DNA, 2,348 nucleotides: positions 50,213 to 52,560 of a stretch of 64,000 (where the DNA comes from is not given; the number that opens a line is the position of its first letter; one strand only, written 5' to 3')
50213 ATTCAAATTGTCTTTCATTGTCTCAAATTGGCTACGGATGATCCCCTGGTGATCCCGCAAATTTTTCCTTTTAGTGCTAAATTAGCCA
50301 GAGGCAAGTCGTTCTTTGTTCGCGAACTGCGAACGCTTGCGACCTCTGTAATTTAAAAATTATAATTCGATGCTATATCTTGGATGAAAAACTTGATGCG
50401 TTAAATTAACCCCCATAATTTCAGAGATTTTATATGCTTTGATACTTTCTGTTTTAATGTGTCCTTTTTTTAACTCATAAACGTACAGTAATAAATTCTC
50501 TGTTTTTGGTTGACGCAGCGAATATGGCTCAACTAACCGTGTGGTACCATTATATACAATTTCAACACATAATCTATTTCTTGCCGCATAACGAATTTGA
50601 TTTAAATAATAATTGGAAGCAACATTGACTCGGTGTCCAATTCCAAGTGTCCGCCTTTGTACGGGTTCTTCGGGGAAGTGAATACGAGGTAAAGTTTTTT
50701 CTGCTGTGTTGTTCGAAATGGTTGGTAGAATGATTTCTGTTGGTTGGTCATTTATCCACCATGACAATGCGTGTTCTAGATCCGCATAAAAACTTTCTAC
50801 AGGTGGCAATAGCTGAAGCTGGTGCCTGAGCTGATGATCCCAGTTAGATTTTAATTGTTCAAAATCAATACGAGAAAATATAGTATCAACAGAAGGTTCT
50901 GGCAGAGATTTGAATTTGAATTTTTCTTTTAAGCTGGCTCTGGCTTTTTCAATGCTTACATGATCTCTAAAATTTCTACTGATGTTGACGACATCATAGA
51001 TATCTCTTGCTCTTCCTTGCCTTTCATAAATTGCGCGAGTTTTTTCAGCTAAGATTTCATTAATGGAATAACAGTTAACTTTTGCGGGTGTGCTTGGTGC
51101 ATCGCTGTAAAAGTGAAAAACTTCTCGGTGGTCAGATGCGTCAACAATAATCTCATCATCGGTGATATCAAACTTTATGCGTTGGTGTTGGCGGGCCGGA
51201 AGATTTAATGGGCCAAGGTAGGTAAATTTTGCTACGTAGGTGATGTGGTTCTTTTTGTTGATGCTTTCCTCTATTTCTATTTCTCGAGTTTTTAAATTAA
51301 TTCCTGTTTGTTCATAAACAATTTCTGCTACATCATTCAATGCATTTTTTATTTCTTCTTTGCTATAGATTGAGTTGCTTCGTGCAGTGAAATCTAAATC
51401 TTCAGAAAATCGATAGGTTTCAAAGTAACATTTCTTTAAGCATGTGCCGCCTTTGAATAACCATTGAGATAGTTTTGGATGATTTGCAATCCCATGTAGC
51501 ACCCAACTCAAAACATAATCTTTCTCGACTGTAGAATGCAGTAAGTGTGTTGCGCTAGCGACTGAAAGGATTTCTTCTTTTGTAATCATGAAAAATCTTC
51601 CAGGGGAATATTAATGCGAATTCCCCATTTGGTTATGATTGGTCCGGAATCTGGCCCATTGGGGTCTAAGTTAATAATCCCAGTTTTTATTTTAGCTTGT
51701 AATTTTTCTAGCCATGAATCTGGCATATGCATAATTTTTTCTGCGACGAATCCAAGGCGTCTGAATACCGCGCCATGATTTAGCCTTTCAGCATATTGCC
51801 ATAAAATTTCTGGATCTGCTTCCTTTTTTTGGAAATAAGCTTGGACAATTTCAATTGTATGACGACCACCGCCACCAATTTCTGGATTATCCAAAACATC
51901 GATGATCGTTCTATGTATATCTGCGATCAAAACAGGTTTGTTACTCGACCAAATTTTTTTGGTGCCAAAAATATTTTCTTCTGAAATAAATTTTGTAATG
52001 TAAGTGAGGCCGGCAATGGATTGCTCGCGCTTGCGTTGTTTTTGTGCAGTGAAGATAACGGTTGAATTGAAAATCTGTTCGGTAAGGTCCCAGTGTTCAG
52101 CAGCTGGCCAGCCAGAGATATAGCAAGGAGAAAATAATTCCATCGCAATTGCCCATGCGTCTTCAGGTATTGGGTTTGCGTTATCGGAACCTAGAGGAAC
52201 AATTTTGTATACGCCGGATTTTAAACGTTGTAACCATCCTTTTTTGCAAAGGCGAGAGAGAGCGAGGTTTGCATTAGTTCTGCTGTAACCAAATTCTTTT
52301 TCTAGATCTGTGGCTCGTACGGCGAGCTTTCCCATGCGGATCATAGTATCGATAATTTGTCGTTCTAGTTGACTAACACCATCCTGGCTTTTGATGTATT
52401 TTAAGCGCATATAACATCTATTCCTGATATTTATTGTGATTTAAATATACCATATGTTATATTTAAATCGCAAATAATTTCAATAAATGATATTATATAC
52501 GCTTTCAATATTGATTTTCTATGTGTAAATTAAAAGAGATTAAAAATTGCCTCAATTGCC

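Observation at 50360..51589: AbiEii abortive-infection toxin fused to a C-terminal WYL-like sensor domain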

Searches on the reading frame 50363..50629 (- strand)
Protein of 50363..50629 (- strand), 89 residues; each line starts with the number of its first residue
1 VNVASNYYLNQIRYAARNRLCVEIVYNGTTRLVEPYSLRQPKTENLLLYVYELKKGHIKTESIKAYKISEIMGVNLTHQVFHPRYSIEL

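Call 13: search_solved_structures(query=A2, max_evalue=10, show_alignments=4)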
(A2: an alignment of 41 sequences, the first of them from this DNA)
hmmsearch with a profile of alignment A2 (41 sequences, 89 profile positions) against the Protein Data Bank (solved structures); distinct sequences matched with E-value up to 10: 0.

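Call 16: search_protein_families(library=pfam, alignment_id=A2, max_evalue=1)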
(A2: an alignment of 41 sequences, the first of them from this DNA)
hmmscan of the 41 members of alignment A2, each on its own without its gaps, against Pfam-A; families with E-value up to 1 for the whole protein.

A. member 1, seq(89 aa): 2 families
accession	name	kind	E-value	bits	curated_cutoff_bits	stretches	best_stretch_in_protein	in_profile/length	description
PF13280.12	WYL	-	0.039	14.4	21.8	1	8-39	2-39/70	WYL domain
PF18111.7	RPGR1_C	-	0.13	12.5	22.9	1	17-53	26-62/165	Retinitis pigmentosa G-protein regulator interacting C-terminal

B. families by the number of members that match (of 41 scanned): 9 families
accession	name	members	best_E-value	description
PF13280.12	WYL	30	0.00036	WYL domain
PF18111.7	RPGR1_C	14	0.0012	Retinitis pigmentosa G-protein regulator interacting C-terminal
PF10584.14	Proteasome_A_N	2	0.056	Proteasome subunit A N-terminal signature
PF11791.14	Aconitase_B_N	1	0.043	Aconitate B N-terminal domain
PF00156.33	Pribosyltran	1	0.062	Phosphoribosyl transferase domain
PF16209.10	PhoLip_ATPase_N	1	0.09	Phospholipid-translocating ATPase N-terminal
PF21480.2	PlyCA_N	1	0.095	PlyCA, N-terminal domain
PF06045.17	Rhamnogal_lyase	1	0.12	Rhamnogalacturonate lyase family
PF21837.1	DUF6896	1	0.23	Domain of unknown function (DUF6896)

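Call 33: predict_structure(alignment_id=A2)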
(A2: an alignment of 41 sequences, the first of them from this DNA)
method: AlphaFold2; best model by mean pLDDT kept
length: 89 residues; sequences in the alignment: 41
mean_pLDDT: 95.0   pTM: 0.84
mean pLDDT of the five models: 95.0, 93.9, 93.4, 93.1, 92.4
residues with pLDDT >= 90: 80; 70-90: 8; 50-70: 1; < 50: 0
segments of 3 or more residues with pLDDT < 50: none
pLDDT, mean of each block of 10 residues (from residue 1): 85 98 98 97 91 97 97 98 95
secondary structure, 60 per line:
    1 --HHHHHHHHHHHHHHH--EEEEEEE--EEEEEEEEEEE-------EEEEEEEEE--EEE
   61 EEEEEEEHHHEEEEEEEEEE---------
elements in order: H3-17 E20-26 E29-39 E47-55 E58-67 E71-80

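Call 35: fold_search(model_id=the predicted structure, library=pdb)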
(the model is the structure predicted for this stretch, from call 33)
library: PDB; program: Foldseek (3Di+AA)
matches with E <= 10: 640; with E <= 0.001: 0
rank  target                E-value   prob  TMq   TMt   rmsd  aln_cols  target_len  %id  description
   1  7tzv_A                2.6e-03  1.00  0.73  0.35   3.4        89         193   17  Structure of DriD C-domain bound to 9mer ssDNA (released 2022-06-01)
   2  6sj9_B                3.4e-03  1.00  0.72  0.11   2.2        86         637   13  Proteasome accessory factor B/C (PafBC) of Arthrobacter aurescens (released 2019-10-16)
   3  9cu3_B                3.6e-03  1.00  0.73  0.35   3.5        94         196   17  Allosteric mechanism of DriD transcription activator (released 2025-04-23)
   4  6sj9_A                4.0e-03  1.00  0.75  0.11   1.7        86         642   12  Proteasome accessory factor B/C (PafBC) of Arthrobacter aurescens (released 2019-10-16)
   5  9pfv_Q                9.3e-03  1.00  0.65  0.20   3.5        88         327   16  The cryo-EM structure of C. crescentus DriD-ssDNA-RNAP-Sigma73-CCNA_03891/CCNA_01149 promoter transcription activation (released 2026-02-25)
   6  8tp8_B                1.1e-02  1.00  0.72  0.21   1.8        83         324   17  Structure of the C. crescentus WYL-activator, DriD, bound to ssDNA and cognate DNA (released 2023-11-29)
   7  8tp8_D                1.1e-02  1.00  0.72  0.21   3.4        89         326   16  Structure of the C. crescentus WYL-activator, DriD, bound to ssDNA and cognate DNA (released 2023-11-29)
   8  9cu3_A                1.2e-02  1.00  0.73  0.33   1.8        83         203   17  Allosteric mechanism of DriD transcription activator (released 2025-04-23)
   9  7tzv_M                1.3e-02  1.00  0.64  0.32   2.9        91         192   18  Structure of DriD C-domain bound to 9mer ssDNA (released 2022-06-01)
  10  3jcr_Q                1.4e-02  1.00  0.49  0.49   6.6        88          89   16  3D structure determination of the human*U4/U6.U5* tri-snRNP complex (released 2016-03-09)
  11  8tpk_A                1.6e-02  1.00  0.70  0.21   3.8        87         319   18  P6522 crystal form of C. crescentus DriD-ssDNA-DNA complex (released 2023-11-29)
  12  9pfq_Q                1.8e-02  1.00  0.71  0.21   3.1        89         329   17  The cryo-EM structure of C. crescentus DriD-ssDNA-RNAP-Sigma73-bapE promoter transcription activation complex (released 2026-02-25)
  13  8tp8_A                1.9e-02  1.00  0.74  0.21   1.7        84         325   17  Structure of the C. crescentus WYL-activator, DriD, bound to ssDNA and cognate DNA (released 2023-11-29)
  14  5o9z_a                2.5e-02  1.00  0.49  0.54   5.5        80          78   15  Cryo-EM structure of a pre-catalytic human spliceosome primed for activation (B complex) (released 2017-08-16)
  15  9c5g_A                4.6e-02  1.00  0.74  0.25   2.2        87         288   13  Structure of R. leguminosarum CapW bound to single-stranded DNA (released 2024-10-30)
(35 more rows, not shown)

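Call 47: search_protein_representatives(alignment_id=A2)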
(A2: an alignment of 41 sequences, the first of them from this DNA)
Query: 41 sequences, 89 profile positions. Proteins with E-value up to 0.001 (for the whole library): 992; up to 1e-10: 356; up to 1e-30: 15. The best 150 are listed.
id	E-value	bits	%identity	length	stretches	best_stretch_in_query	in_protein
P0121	2.7e-34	133.1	-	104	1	4-89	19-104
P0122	1.1e-33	131.1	-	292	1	5-89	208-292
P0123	1.4e-33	130.7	-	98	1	7-89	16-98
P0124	1.9e-33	130.3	-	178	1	5-89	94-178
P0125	2.0e-33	130.3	-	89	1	5-89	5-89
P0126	2.4e-33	130.0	-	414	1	5-89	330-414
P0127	3.2e-33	129.6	-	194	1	6-89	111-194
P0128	8.8e-33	128.2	-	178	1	3-89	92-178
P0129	1.8e-32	127.2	-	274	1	4-89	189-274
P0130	3.5e-32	126.3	-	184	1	5-89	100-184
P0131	3.5e-32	126.2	-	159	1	6-88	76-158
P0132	1.2e-31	124.6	-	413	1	5-89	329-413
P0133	1.8e-31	124.0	-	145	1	4-89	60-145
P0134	1.9e-31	123.9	-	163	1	5-89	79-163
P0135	5.4e-31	122.5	-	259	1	4-89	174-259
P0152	4.1e-24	100.4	-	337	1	6-89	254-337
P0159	3.0e-21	91.2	-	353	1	6-89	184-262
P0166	2.0e-20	88.5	-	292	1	3-89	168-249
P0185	3.5e-19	84.6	-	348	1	9-89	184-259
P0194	1.7e-18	82.4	-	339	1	7-89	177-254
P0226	1.5e-17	79.3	-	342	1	3-89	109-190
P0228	1.9e-17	79.0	-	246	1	7-89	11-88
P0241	4.5e-17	77.8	-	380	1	6-89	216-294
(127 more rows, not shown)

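Call 53: search_solved_structures(query=A3, max_evalue=10, show_alignments=4)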
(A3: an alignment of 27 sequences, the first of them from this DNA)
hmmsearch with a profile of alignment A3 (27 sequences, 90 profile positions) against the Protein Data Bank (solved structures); distinct sequences matched with E-value up to 10: 6.
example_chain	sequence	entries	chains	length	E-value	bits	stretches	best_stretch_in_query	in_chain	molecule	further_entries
7u02_B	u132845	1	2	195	0.64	13.1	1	6-76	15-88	WYL domain-containing protein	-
7tzv_A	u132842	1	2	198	0.66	13.1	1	6-76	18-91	WYL domain-containing protein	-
1kj1_D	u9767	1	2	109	0.75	12.9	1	27-53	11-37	lectin II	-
9cu3_B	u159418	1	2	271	1.1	12.4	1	6-76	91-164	WYL domain-containing protein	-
9pfq_Q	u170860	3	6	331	1.7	11.8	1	6-76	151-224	WYL domain-containing protein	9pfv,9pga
8tp8_A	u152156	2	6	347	1.9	11.6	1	6-76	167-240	DeoR-family transcriptional regulator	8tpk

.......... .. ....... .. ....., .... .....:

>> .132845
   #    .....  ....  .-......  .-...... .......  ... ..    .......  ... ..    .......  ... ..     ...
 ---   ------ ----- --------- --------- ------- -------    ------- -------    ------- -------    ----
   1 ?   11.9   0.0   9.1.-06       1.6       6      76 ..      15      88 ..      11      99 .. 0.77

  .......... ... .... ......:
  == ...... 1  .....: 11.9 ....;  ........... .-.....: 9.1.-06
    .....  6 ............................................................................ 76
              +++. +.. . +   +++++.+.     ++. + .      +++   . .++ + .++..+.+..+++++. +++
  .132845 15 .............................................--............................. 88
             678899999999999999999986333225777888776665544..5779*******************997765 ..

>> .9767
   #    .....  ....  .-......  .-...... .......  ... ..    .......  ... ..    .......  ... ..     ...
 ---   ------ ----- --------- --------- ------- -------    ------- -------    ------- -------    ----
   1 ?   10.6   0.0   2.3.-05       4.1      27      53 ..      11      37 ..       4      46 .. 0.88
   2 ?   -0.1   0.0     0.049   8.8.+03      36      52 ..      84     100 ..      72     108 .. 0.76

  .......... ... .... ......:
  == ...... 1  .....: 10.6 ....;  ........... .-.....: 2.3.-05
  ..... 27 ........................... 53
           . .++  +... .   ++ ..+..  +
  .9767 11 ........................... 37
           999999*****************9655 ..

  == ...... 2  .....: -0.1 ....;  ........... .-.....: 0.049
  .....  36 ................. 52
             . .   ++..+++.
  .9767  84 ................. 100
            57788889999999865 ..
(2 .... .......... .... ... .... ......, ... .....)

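Call 63: search_protein_families(library=pfam, proteins=[P0122, P0129, P0152, P0159, P0185, P0194, P0226, P0228, P0241, P0166], max_evalue=0.01)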
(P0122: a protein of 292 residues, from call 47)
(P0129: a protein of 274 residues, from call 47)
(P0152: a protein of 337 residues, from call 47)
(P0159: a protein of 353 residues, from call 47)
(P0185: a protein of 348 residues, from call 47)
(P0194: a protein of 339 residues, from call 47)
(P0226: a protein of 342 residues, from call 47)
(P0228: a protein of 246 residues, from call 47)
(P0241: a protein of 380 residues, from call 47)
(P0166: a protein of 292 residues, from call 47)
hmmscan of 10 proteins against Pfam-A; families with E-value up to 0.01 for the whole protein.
P0122 (292 aa): 1 family
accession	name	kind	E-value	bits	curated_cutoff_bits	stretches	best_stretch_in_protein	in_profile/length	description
PF08843.17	AbiEii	-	5.2e-18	66.3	22.5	1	12-147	97-236/238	Nucleotidyl transferase AbiEii toxin, Type IV TA system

P0129 (274 aa): 1 family
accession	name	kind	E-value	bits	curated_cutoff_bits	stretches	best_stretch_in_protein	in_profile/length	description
PF08843.17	AbiEii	-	0.00012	22.6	22.5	1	38-123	143-234/238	Nucleotidyl transferase AbiEii toxin, Type IV TA system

P0152 (337 aa): 1 family
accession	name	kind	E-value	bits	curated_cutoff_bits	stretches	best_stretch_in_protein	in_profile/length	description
PF08843.17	AbiEii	-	1.6e-21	77.8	22.5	1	18-205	58-234/238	Nucleotidyl transferase AbiEii toxin, Type IV TA system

P0159 (353 aa): 2 families
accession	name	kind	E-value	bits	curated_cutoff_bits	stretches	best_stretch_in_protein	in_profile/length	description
PF08843.17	AbiEii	-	9.3e-20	72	22.5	1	4-139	96-236/238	Nucleotidyl transferase AbiEii toxin, Type IV TA system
PF13280.12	WYL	-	5.9e-07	29.8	21.8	1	187-249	3-70/70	WYL domain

P0185 (348 aa): 3 families
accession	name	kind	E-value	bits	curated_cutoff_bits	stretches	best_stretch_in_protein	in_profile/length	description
PF08843.17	AbiEii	-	3.6e-21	76.6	22.5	1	5-139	100-238/238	Nucleotidyl transferase AbiEii toxin, Type IV TA system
PF13280.12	WYL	-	0.00042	20.7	21.8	1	184-245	3-69/70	WYL domain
PF09723.15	Zn_ribbon_8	-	0.0037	17.7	34.4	1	302-321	2-21/41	Zinc ribbon domain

P0194 (339 aa): 1 family
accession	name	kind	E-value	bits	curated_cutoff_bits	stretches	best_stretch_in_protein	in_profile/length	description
PF08843.17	AbiEii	-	5.1e-16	59.8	22.5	1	9-131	110-236/238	Nucleotidyl transferase AbiEii toxin, Type IV TA system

P0226 (342 aa): 3 families
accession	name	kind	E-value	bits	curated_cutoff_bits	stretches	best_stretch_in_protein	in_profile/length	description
PF08843.17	AbiEii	-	5.3e-07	30.3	22.5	1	2-54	134-187/238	Nucleotidyl transferase AbiEii toxin, Type IV TA system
PF13280.12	WYL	-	8.3e-07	29.4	21.8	1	114-177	2-70/70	WYL domain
PF09723.15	Zn_ribbon_8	-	0.00018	21.9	34.4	1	240-259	2-21/41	Zinc ribbon domain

P0228 (246 aa): 1 family
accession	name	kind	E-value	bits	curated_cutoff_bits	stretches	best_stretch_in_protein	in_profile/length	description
PF13280.12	WYL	-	2.1e-05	24.9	21.8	1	13-74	3-69/70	WYL domain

P0241 (380 aa): 2 families
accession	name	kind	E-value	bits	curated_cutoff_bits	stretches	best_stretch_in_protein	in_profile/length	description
PF08843.17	AbiEii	-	3.7e-19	70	22.5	1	24-171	82-237/238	Nucleotidyl transferase AbiEii toxin, Type IV TA system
PF13280.12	WYL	-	0.0067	16.9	21.8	0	220-280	4-69/70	WYL domain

P0166 (292 aa): 2 families
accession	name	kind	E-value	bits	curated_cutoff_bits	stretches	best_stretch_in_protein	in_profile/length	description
PF08843.17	AbiEii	-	7.3e-12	46.2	22.5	1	12-61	11-60/238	Nucleotidyl transferase AbiEii toxin, Type IV TA system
PF13280.12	WYL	-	5.4e-08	33.2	21.8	1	173-236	2-70/70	WYL domain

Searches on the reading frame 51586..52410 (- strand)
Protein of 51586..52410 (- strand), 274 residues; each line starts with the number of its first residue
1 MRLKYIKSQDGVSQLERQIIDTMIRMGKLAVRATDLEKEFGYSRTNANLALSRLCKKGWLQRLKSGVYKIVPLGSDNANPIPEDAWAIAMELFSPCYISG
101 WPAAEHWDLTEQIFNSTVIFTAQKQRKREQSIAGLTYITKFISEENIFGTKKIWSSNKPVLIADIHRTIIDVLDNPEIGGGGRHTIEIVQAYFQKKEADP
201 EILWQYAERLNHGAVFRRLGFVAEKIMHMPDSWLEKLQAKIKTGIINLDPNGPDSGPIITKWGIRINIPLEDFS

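Call 3: search_protein_families(library=pfam, proteins=[window:51586-52410:-], max_evalue=1)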
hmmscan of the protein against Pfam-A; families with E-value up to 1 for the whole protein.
window:51586-52410:- (274 aa): 11 families
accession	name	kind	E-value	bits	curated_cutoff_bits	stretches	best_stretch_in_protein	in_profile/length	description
PF13338.12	AbiEi_4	-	2e-07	31.5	25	1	30-68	13-46/49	Transcriptional regulator, AbiEi antitoxin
PF12802.13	MarR_2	-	5.7e-05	23.6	27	1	11-65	2-55/61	MarR family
PF00392.27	GntR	-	0.0015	18.6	27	1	14-64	8-58/64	Bacterial regulatory proteins, gntR family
PF07848.18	PaaX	-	0.0047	17.6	24.8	1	36-68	29-64/70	PaaX-like protein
PF01978.25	TrmB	-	0.0079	16.5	25.6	1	31-71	23-63/68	Sugar-specific transcriptional regulator TrmB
PF25213.1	HVO_A0261_N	-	0.0084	16.4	35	1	30-75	24-68/86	HVO_A0261 N-terminal domain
PF01047.28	MarR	-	0.025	14.9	24.6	1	32-65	19-52/59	MarR family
PF07574.19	SMC_Nse1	-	0.041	14.2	23.3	1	39-70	155-186/194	Nse1 non-SMC component of SMC5-6 complex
PF18982.5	JetA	-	0.049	12.6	26.2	1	17-66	20-70/434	Wadjet protein JetA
PF03965.22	Penicillinase_R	-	0.059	14.2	22.6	1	13-66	2-57/115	Penicillinase repressor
PF17194.10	AbiEi_3_N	-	0.22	12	26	1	35-69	22-51/93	Transcriptional regulator, AbiEi antitoxin N-terminal domain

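Call 4: search_protein_families(library=padloc, proteins=[window:51586-52410:-], max_evalue=1)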
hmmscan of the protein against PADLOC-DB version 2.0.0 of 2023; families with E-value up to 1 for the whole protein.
window:51586-52410:- (274 aa): 35 families (the best 25 are shown)
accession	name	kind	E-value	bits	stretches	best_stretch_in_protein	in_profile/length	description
PDLC02271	AbiEi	-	3.1e-76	254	1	13-266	7-257/263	AbiEi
PDLC02267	AbiEi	-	1.4e-56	189.8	1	13-272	3-246/252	AbiEi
PDLC02276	AbiEi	-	6.8e-25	86.1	1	26-243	13-226/270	AbiEi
PDLC02266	AbiEi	-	4e-20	70.3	1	18-271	5-255/258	AbiEi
PDLC02269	AbiEi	-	4.9e-17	60.1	1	35-242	17-213/251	AbiEi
PDLC02270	AbiEi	-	3.2e-16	57.2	1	38-265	20-252/265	AbiEi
PDLC02287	AbiEi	-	6.8e-15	53.3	1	32-241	14-212/253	AbiEi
PDLC02275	AbiEi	-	7.1e-15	53.5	1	48-210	25-172/184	AbiEi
PDLC02225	AbiEi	-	7.5e-15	53.2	1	50-213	34-184/198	AbiEi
PDLC02282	AbiEi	-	1.1e-14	52.5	1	18-271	5-257/260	AbiEi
PDLC02265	AbiEi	-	3.2e-13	47.9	1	29-217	15-191/198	AbiEi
PDLC02241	AbiEi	-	3.5e-12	44.5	1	35-215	19-187/199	AbiEi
PDLC02245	AbiEi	-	9.5e-11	39.7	1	34-217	16-187/194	AbiEi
PDLC02283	AbiEi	-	1.5e-10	39.2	1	31-209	20-186/201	AbiEi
PDLC02237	AbiEi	-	2.9e-10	38.2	2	151-268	172-285/285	AbiEi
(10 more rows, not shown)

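Call 5: search_protein_families(library=ncbifam, proteins=[window:51586-52410:-], max_evalue=1)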
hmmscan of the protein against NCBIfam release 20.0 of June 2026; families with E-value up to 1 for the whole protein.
window:51586-52410:- (274 aa): 9 families
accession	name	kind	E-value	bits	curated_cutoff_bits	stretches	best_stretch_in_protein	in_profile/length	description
NF047376.1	TAA_AbiEi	equivalog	7.9e-05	22.4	150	1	19-89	9-80/172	type IV toxin-antitoxin system AbiEi family antitoxin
TIGR02018.2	his_ut_repres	equivalog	0.0018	17.7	220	1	14-64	7-57/226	histidine utilization transcriptional repressor HutC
NF053606.1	Sta1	subfamily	0.0085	16.2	80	1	11-65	17-69/100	Sta1 family transcriptional regulator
NF040939.2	trans_reg_lrs14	equivalog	0.016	15.2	90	1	10-65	17-71/103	Lrs14 family HTH-type transcriptional regulator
NF007001.0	PRK09464.1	equivalog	0.022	14.4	330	1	12-66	16-70/254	pyruvate dehydrogenase complex transcriptional repressor PdhR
NF011575.0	PRK14999.1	equivalog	0.044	13.1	424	1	34-67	40-72/241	histidine utilization repressor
NF008122.0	PRK10870.1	equivalog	0.087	12.5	157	1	30-65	71-106/176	transcriptional repressor MprA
TIGR02277.1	PaaX_trns_reg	equivalog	0.1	12.1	264.55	1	36-67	26-57/279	phenylacetic acid degradation operon negative regulatory protein PaaX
NF008273.0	PRK11050.1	equivalog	0.14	11.8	153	1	20-63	45-87/156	manganese-binding transcriptional regulator MntR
